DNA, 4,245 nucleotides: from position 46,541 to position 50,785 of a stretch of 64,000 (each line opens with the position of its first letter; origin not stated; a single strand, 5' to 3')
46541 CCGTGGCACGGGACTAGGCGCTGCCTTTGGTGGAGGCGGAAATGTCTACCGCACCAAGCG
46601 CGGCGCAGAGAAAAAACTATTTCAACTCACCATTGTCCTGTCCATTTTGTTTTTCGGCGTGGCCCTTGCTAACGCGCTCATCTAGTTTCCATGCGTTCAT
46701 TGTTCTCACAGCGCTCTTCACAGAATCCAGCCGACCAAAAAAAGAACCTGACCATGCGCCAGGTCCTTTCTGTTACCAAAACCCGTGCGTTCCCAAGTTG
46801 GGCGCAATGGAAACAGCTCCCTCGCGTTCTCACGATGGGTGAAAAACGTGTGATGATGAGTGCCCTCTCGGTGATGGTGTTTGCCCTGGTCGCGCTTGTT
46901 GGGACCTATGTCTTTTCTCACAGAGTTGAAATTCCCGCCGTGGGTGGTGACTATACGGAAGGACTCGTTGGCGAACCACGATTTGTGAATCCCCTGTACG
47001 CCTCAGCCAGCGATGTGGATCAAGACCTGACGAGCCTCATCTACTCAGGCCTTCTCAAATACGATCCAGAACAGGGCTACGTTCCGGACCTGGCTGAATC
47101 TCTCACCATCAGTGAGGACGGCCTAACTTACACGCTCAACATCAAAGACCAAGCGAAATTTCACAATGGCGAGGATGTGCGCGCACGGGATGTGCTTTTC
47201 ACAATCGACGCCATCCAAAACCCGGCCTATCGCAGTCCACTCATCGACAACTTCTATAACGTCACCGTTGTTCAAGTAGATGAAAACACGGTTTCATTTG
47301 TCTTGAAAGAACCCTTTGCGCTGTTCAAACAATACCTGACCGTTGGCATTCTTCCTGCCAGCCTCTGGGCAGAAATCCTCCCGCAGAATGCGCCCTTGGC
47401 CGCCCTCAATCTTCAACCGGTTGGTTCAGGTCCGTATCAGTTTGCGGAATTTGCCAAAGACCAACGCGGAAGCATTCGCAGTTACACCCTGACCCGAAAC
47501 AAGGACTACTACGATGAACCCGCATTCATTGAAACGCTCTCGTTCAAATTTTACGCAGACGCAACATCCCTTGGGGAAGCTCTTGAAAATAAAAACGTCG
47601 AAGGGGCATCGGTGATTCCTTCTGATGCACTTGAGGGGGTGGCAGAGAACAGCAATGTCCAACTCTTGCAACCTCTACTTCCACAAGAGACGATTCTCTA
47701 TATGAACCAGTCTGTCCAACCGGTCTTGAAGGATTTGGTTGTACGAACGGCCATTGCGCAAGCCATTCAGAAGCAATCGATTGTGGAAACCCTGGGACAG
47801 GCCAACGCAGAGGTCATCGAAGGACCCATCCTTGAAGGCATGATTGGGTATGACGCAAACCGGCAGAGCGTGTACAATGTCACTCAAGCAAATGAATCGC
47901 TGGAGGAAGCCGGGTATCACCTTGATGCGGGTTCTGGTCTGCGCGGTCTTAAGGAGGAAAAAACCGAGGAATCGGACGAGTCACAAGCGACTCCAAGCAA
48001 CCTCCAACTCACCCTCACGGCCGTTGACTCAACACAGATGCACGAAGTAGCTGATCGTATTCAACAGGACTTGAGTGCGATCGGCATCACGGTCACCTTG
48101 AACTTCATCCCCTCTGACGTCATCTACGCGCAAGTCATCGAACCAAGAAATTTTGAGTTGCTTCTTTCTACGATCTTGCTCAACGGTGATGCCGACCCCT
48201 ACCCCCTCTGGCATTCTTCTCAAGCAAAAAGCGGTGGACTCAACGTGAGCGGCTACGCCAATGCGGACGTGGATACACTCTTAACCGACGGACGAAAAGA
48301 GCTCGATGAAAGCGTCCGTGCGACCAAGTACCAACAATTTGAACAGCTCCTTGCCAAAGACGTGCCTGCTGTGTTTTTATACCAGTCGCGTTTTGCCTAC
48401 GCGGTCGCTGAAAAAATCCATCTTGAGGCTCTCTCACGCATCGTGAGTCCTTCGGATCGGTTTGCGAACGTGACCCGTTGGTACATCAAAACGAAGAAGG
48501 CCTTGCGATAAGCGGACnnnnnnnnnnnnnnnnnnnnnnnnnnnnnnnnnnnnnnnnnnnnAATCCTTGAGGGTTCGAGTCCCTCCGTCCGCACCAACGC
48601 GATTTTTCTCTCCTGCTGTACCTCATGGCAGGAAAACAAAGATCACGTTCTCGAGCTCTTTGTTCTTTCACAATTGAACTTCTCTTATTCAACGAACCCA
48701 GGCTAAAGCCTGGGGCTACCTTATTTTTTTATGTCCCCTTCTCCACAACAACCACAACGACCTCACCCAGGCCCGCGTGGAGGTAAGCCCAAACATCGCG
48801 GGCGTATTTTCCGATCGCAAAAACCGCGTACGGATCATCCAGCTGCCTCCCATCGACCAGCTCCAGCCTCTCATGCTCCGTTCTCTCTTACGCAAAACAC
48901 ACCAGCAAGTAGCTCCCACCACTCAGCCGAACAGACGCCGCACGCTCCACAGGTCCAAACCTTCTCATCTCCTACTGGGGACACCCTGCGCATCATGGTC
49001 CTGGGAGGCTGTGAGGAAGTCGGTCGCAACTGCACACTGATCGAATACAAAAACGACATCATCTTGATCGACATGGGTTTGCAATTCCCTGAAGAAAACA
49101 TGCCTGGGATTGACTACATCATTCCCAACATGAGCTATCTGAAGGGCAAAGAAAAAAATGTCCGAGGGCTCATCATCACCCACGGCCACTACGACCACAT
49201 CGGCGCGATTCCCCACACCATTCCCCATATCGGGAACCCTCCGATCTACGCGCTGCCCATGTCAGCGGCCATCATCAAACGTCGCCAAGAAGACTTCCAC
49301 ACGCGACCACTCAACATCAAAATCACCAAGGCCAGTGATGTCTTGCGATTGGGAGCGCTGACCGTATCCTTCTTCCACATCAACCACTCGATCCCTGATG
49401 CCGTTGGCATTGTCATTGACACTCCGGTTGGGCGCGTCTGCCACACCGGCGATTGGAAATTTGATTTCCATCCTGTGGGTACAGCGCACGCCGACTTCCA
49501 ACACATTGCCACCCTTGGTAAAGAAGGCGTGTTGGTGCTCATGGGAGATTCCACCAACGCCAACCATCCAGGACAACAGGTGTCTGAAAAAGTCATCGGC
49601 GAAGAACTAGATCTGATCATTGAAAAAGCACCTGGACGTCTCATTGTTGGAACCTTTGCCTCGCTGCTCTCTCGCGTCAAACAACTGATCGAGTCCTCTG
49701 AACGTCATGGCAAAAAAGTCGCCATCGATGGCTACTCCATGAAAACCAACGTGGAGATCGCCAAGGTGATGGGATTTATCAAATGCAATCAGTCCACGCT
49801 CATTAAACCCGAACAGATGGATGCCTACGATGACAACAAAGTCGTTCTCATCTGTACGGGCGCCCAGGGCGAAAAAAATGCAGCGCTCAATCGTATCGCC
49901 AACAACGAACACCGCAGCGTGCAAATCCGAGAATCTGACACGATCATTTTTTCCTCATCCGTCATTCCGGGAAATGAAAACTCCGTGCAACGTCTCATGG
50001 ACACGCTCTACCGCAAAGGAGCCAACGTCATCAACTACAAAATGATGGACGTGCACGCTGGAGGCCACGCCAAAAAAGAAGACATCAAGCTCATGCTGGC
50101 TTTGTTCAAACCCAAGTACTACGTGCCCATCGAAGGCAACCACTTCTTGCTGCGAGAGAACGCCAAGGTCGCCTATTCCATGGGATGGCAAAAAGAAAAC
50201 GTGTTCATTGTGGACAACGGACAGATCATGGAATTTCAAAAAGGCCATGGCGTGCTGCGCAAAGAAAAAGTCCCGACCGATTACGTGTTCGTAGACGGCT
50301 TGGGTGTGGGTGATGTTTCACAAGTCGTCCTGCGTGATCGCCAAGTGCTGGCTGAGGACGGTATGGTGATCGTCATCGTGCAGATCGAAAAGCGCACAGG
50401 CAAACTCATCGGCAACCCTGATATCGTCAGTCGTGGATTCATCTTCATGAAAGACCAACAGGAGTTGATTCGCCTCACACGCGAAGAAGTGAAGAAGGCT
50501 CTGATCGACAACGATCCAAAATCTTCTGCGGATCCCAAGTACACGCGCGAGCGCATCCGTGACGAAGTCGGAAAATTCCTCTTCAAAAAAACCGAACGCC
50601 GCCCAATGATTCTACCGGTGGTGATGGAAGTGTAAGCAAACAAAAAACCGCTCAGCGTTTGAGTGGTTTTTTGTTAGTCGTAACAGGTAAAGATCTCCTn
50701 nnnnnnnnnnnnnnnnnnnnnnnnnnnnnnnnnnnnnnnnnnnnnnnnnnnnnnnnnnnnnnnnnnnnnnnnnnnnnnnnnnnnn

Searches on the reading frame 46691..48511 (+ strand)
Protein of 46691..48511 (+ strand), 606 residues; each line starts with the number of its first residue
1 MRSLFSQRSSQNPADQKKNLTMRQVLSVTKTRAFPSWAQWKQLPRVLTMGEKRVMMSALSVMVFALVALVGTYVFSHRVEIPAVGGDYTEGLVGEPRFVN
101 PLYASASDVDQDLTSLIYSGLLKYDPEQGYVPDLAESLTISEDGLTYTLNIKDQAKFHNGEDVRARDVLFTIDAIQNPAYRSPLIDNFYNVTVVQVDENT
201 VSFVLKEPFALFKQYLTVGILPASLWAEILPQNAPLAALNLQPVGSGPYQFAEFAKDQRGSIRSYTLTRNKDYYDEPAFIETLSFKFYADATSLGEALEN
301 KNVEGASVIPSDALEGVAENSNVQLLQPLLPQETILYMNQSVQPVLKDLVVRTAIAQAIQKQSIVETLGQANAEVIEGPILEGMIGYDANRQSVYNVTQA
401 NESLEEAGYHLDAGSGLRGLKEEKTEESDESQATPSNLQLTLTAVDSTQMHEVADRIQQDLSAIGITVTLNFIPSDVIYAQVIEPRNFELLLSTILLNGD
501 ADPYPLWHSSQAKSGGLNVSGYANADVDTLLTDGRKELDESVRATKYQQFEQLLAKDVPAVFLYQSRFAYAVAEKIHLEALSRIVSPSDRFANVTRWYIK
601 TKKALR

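Call 53: search_protein_families(library=pfam, proteins=[window:46691-48511:+], max_evalue=0.00001)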
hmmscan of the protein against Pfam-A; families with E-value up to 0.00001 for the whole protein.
window:46691-48511:+ (606 aa): 1 family
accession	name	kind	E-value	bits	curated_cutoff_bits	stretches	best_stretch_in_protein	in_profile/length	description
PF00496.27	SBP_bac_5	-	2.7e-65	221.3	32.4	1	130-508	2-359/368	Bacterial extracellular solute-binding proteins, family 5 Middle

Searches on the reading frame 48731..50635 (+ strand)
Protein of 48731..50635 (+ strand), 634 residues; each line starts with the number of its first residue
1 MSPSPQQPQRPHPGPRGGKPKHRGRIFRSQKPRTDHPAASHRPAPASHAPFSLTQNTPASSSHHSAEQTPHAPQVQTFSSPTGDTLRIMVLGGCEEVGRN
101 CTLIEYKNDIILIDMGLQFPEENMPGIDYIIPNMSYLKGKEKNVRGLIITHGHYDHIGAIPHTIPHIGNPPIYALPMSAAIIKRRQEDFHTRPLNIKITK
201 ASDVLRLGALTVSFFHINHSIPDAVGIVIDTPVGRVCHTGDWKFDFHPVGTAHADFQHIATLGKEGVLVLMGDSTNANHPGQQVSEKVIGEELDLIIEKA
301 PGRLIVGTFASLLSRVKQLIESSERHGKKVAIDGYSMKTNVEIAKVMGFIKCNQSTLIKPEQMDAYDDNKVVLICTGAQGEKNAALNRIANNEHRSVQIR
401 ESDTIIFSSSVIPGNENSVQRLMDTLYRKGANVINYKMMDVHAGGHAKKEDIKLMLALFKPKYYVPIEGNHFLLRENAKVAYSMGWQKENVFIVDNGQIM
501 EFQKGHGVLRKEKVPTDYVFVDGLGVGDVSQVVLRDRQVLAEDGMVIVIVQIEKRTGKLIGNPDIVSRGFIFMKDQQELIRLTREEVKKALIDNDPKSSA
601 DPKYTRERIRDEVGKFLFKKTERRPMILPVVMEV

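Call 53: search_protein_families(library=pfam, proteins=[window:48731-50635:+], max_evalue=0.00001)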
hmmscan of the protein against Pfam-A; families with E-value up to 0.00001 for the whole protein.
window:48731-50635:+ (634 aa): 4 families
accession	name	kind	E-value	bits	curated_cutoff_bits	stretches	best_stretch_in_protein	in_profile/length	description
PF22505.1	RNase_J_b_CASP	-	7.4e-45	152.2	27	1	302-426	2-126/126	Ribonuclease J, beta-CASP domain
PF17770.6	RNase_J_C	-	3.7e-31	108.6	23.8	1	533-634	1-102/102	Ribonuclease J C-terminal domain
PF00753.33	Lactamase_B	-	8.1e-13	49.2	22.7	1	98-241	5-149/196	Metallo-beta-lactamase superfamily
PF12706.13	Lactamase_B_2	-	1.9e-10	41.1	27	1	141-244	27-146/200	Beta-lactamase superfamily domain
